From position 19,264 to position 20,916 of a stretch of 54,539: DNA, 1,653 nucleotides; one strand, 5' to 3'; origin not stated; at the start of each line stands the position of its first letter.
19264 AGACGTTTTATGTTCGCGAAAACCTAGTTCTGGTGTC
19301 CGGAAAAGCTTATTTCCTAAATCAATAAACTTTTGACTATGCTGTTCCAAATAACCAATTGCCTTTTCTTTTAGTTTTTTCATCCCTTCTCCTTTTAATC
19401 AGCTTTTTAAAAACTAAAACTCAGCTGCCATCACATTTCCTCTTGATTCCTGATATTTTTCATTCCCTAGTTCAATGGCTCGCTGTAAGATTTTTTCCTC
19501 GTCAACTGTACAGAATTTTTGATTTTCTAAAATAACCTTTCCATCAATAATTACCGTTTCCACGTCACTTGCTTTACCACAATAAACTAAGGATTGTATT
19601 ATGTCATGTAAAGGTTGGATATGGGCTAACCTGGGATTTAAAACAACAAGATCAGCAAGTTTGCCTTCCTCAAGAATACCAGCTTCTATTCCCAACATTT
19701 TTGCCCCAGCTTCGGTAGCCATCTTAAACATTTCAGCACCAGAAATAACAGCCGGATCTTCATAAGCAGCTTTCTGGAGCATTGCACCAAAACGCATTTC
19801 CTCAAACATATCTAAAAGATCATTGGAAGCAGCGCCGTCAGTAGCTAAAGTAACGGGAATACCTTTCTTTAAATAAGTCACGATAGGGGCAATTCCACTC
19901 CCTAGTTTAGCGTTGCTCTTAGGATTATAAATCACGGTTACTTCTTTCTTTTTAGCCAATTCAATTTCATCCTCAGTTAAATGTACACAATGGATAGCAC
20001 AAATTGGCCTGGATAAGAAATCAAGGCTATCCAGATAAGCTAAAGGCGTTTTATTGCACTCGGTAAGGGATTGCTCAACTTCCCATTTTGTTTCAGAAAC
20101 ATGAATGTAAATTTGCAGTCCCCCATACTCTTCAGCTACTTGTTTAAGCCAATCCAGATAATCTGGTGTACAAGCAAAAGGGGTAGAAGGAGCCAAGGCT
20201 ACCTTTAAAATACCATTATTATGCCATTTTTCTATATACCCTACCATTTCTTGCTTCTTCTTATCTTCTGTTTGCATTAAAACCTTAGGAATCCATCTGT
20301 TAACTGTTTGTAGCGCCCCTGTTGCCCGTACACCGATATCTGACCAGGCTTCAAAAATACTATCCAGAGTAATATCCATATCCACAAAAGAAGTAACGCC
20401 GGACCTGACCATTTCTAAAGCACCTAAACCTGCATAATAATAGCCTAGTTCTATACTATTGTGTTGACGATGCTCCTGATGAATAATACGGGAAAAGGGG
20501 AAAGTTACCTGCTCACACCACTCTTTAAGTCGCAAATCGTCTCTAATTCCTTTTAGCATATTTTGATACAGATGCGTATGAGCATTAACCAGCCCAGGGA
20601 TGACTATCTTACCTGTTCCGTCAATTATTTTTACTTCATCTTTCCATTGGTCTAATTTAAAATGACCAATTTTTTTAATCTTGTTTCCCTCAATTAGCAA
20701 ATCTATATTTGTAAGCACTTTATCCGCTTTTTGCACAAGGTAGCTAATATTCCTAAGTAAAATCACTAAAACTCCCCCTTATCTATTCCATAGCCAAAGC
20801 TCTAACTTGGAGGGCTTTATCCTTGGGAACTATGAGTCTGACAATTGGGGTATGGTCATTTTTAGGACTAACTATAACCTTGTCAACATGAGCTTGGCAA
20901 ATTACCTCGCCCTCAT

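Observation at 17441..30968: GntR-headed 15-gene cluster: Mch-like cyclohydrolase, four amidohydrolases, a flavo-FeS dehydrogenase, a LUD protein and a dedicated ECF transporter. Candidate undescribed anaerobic N-heterocycle pathway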

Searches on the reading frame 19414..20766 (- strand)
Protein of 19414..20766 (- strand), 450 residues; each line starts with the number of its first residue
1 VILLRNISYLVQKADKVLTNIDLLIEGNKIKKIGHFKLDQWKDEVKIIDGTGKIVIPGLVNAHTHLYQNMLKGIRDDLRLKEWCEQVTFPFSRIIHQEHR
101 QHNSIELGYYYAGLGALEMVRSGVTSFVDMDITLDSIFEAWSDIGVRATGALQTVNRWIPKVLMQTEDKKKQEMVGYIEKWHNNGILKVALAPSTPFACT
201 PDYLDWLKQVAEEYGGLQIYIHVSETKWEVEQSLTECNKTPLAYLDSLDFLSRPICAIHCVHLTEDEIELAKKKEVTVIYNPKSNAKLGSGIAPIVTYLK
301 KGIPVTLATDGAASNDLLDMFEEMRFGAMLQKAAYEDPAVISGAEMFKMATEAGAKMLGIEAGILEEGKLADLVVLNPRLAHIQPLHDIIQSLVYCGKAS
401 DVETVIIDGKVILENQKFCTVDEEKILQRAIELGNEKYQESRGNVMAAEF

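Call 4: search_protein_families(library=pfam, proteins=[window:19414-20766:-], max_evalue=0.01)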
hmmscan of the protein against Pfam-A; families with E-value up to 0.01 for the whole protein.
window:19414-20766:- (450 aa): 2 families
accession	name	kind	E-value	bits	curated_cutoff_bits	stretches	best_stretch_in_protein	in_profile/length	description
PF01979.26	Amidohydro_1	-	3.9e-67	227.4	25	1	54-411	1-344/345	Amidohydrolase family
PF07969.17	Amidohydro_3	-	1.3e-20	74.8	29.7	2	258-412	311-471/472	Amidohydrolase family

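Call 6: search_protein_families(library=ncbifam, proteins=[window:19414-20766:-], max_evalue=0.001)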
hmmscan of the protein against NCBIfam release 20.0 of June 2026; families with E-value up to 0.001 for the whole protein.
window:19414-20766:- (450 aa): 58 families (the best 25 are shown)
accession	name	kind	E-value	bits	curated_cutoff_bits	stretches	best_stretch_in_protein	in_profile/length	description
NF004701.0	PRK06038.1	equivalog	4.1e-109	365.2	609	1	2-433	6-422/432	N-ethylammeline chlorohydrolase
NF006252.0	PRK08393.1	equivalog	1.1e-104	350.9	617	1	2-433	3-419/424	N-ethylammeline chlorohydrolase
NF005557.0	PRK07228.1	equivalog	5.3e-100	335.2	522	1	2-438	3-438/445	5'-deoxyadenosine deaminase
NF006549.0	PRK09045.1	equivalog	2.7e-90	303.1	540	1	11-433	20-435/444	TRZ/ATZ family hydrolase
NF004995.0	PRK06380.1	subfamily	5.8e-83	279.2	567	1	2-428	3-414/418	metal-dependent hydrolase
NF012037.0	PRK15493.1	equivalog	4.5e-74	249.8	779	1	13-430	15-426/435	bifunctional S-methyl-5'-thioadenosine deaminase/S-adenosylhomocysteine deaminase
NF006055.0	PRK08203.1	equivalog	9.8e-67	225.4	532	1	11-434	15-447/455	8-oxoguanine deaminase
NF005211.0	PRK06687.1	equivalog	4.9e-66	223.2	703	1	22-422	23-418/419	TRZ/ATZ family protein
NF009059.0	PRK12393.1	equivalog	3.9e-61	207.2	543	1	18-432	26-450/460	amidohydrolase family protein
NF005540.0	PRK07203.1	equivalog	5.8e-58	196.6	444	1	1-436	1-437/444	putative aminohydrolase SsnA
TIGR03314.1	Se_ssnA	subfamily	1.2e-56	192.4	455.5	1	3-436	2-436/441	putative selenium metabolism protein SsnA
NF006056.0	PRK08204.1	subfamily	2.1e-50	171.8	391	1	14-432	18-435/449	hypothetical protein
NF006679.0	PRK09228.1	subfamily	3.6e-45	154.5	351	1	16-410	27-427/433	guanine deaminase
TIGR02967.1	guan_deamin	equivalog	1.5e-43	149.3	375.4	1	23-409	9-401/401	guanine deaminase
NF006681.0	PRK09229.1-2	equivalog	3e-39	135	362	1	178-430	190-443/451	formimidoylglutamate deiminase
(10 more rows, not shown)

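Call 16: search_solved_structures(query=window:19414-20766:-, max_evalue=1e-20)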
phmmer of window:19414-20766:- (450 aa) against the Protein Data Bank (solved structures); distinct sequences matched with E-value up to 1e-20: 19.
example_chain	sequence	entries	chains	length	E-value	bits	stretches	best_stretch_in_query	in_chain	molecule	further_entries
3lnp_A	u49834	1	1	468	1.6e-54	188.9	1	49-430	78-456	Amidohydrolase family Protein OLEI01672_1_465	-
4dyk_A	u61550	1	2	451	1.7e-52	182.2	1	46-435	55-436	AMIDOHYDROLASE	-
4gbd_A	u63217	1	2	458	2.1e-52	181.8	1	46-435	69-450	Putative uncharacterized protein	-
4f0r_A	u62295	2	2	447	1.1e-50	176.2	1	52-433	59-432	5-methylthioadenosine/S-adenosylhomocysteine deaminase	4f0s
1p1m_A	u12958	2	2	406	1.9e-49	172.1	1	43-438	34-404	Hypothetical protein TM0936 | Uncharacterized protein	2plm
1j6p_A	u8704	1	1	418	2.1e-49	171.9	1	43-438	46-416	METAL-DEPENDENT HYDROLASE OF CYTOSINEDEMANIASE/CHLOROHYDROLASE FAMILY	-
4dzh_A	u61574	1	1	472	8.5e-49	170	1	54-428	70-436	AMIDOHYDROLASE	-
4v1x_A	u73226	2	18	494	3.9e-42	148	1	46-426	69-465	ATRAZINE CHLOROHYDROLASE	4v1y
3hpa_A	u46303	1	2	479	1.2e-41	146.4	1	15-434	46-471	AMIDOHYDROLASE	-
7ww2_A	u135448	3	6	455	9.6e-41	143.4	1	4-429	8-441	8-oxoguanine deaminase | Hydroxydechloroatrazine ethylaminohydrolase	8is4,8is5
3ls9_A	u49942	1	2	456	1.3e-34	123.2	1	1-429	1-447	Triazine hydrolase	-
5hme_A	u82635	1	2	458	1.4e-34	123.1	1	1-429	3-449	Triazine hydrolase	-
3lsb_A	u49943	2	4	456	2.6e-34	122.2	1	1-429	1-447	Triazine hydrolase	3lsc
5hmf_A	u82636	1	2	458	2.9e-34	122.1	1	1-429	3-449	Triazine hydrolase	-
4l9x_A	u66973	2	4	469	3e-34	122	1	1-429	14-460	Triazine hydrolase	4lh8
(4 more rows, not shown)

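Call 66: search_solved_structures(query=window:19414-20766:-, max_evalue=1e-48, show_alignments=5)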
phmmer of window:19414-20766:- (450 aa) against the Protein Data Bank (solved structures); distinct sequences matched with E-value up to 1e-48: 7.
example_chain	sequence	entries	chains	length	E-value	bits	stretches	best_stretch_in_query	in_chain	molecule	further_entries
3lnp_A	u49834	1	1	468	1.6e-54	188.9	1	49-430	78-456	Amidohydrolase family Protein OLEI01672_1_465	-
4dyk_A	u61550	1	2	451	1.7e-52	182.2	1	46-435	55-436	AMIDOHYDROLASE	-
4gbd_A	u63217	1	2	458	2.1e-52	181.8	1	46-435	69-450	Putative uncharacterized protein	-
4f0r_A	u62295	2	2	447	1.1e-50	176.2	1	52-433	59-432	5-methylthioadenosine/S-adenosylhomocysteine deaminase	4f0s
1p1m_A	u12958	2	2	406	1.9e-49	172.1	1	43-438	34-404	Hypothetical protein TM0936 | Uncharacterized protein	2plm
1j6p_A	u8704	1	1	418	2.1e-49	171.9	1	43-438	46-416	METAL-DEPENDENT HYDROLASE OF CYTOSINEDEMANIASE/CHLOROHYDROLASE FAMILY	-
4dzh_A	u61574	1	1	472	8.5e-49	170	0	54-428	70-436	AMIDOHYDROLASE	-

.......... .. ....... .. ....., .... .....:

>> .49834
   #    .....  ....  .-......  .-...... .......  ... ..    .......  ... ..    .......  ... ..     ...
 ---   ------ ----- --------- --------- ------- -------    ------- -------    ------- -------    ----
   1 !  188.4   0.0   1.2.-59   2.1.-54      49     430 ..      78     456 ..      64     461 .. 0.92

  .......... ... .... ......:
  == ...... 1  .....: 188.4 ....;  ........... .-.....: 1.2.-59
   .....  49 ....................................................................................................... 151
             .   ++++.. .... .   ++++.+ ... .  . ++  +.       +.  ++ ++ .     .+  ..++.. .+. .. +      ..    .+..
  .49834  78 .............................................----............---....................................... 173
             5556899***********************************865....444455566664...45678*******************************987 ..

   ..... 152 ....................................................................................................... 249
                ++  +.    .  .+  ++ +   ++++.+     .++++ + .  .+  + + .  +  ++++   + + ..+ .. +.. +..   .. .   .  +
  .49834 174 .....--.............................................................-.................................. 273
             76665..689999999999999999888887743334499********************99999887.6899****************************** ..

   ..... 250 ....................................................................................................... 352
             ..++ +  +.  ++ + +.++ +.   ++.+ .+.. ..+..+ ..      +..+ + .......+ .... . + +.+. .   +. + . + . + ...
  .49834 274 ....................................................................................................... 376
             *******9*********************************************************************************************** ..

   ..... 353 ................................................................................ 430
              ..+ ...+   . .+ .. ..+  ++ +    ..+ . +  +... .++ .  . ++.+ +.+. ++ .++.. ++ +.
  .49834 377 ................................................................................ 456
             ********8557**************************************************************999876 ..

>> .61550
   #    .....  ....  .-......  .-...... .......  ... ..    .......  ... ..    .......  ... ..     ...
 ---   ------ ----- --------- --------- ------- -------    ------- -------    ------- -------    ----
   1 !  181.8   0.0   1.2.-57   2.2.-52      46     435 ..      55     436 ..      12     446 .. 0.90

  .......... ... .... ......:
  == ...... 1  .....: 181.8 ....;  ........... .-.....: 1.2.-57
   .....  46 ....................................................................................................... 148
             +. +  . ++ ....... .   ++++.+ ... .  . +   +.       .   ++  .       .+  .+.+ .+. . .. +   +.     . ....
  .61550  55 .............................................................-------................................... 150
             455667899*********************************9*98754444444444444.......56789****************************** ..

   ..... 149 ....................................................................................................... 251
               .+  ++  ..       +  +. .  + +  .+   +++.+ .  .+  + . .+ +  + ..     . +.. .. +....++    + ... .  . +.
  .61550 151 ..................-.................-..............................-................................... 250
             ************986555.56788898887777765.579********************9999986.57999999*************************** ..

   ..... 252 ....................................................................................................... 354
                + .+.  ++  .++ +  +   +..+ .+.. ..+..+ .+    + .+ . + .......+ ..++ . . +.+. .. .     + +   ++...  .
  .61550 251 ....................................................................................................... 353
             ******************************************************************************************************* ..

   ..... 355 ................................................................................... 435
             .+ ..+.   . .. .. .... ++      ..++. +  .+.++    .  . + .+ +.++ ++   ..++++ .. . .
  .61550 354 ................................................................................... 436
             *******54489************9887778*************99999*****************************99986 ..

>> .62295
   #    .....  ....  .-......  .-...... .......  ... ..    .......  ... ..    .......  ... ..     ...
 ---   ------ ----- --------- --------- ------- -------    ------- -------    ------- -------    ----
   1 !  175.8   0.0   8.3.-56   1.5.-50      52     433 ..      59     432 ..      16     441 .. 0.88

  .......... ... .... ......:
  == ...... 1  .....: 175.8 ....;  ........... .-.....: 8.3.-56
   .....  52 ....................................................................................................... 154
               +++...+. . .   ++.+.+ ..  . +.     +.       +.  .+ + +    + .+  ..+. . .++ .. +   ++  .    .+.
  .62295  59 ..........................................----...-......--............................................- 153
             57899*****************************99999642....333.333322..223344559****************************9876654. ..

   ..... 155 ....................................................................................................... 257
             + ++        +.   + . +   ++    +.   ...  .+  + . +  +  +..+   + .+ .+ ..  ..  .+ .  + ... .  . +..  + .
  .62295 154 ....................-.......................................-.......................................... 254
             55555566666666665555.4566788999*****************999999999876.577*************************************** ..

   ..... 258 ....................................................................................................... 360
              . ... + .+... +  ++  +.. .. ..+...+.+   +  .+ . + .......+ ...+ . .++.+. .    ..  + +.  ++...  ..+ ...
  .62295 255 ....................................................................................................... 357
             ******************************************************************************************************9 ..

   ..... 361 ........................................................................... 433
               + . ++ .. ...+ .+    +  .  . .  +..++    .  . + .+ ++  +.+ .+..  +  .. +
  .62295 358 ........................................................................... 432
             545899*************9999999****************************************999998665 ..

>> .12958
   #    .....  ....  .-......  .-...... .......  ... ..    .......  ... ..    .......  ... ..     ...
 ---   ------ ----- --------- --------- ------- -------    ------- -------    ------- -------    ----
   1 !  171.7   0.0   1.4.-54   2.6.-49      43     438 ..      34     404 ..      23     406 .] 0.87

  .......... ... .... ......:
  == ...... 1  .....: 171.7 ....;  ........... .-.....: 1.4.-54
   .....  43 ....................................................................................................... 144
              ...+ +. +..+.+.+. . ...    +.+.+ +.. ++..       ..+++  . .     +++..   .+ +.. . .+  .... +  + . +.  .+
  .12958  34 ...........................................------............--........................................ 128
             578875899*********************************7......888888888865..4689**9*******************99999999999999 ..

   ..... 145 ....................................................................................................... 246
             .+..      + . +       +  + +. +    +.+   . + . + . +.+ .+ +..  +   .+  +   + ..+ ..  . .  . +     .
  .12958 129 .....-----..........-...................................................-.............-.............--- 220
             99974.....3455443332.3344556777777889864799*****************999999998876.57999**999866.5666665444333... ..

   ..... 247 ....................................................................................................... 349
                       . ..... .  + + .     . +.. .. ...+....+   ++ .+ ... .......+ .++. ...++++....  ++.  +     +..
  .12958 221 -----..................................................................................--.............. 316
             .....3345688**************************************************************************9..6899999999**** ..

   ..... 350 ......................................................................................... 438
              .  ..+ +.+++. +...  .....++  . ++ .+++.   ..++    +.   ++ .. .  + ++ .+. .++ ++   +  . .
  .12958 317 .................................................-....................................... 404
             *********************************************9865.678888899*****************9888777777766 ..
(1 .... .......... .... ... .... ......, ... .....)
